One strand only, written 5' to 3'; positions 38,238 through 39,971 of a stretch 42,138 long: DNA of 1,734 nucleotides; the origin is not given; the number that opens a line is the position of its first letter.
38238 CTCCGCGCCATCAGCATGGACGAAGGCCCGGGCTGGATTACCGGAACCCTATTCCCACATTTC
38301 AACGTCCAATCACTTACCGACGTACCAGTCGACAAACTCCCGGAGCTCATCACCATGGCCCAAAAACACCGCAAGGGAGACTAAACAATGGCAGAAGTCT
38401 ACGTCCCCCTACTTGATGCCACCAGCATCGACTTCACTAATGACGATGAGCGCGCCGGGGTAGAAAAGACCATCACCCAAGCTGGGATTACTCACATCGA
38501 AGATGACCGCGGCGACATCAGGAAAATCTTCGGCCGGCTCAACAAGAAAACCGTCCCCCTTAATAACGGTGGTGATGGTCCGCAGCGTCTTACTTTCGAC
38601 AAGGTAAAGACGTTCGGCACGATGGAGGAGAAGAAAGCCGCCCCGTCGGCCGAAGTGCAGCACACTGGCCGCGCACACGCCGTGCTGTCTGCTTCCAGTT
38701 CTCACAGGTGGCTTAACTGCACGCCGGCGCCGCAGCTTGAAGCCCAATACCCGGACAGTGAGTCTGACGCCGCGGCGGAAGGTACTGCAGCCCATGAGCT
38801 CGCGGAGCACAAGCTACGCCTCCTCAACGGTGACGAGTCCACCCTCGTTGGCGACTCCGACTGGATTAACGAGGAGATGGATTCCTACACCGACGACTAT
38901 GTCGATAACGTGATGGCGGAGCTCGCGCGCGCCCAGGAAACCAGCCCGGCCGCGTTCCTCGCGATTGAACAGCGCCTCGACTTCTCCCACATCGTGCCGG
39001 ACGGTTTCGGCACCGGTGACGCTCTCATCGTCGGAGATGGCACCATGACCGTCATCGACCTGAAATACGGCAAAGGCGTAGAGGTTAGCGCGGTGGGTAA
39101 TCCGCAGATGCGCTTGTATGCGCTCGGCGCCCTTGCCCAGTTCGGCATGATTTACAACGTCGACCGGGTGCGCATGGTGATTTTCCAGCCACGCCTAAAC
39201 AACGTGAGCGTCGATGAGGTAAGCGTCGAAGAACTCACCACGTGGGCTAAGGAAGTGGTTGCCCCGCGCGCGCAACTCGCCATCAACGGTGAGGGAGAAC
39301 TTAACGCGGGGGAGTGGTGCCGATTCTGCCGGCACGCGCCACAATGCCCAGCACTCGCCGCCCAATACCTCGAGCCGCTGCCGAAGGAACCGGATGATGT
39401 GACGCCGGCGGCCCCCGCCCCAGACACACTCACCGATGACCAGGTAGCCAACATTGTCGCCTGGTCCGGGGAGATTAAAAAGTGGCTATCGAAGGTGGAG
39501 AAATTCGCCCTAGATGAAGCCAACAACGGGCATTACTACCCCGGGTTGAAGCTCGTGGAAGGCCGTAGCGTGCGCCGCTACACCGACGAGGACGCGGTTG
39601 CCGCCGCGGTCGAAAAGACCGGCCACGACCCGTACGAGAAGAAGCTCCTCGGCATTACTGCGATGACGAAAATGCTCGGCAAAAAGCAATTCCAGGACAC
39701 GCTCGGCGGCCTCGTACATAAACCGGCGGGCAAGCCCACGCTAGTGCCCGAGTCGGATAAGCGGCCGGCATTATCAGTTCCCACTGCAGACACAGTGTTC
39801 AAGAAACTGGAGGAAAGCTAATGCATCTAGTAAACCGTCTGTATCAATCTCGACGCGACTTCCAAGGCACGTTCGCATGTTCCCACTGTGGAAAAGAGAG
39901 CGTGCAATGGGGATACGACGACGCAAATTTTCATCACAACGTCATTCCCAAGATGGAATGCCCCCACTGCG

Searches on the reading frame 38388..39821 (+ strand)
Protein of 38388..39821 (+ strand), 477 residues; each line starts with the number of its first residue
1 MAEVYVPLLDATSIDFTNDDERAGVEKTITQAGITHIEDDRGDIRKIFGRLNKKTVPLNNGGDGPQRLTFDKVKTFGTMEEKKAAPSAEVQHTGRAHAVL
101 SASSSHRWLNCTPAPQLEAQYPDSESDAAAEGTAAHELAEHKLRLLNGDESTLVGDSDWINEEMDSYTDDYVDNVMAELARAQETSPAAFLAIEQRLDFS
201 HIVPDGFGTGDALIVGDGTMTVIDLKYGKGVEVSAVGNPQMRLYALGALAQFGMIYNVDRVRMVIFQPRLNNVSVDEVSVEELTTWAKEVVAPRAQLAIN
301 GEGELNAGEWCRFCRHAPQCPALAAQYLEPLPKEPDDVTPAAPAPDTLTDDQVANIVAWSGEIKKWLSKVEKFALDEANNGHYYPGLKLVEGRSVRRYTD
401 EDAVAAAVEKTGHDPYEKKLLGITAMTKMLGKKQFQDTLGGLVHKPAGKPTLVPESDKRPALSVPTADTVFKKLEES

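Call 84: search_protein_families(library=phrogs, proteins=[window:38388-39821:+], max_evalue=0.00001)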
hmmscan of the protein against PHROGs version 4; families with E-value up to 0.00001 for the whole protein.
window:38388-39821:+ (477 aa): 2 families
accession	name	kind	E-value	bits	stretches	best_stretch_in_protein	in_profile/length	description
phrog_69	-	DNA, RNA and nucleotide metabolism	2.3e-136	456.7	1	55-476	51-478/501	exonuclease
phrog_3953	-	DNA, RNA and nucleotide metabolism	2.1e-30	106.8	1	91-294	7-181/186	exonuclease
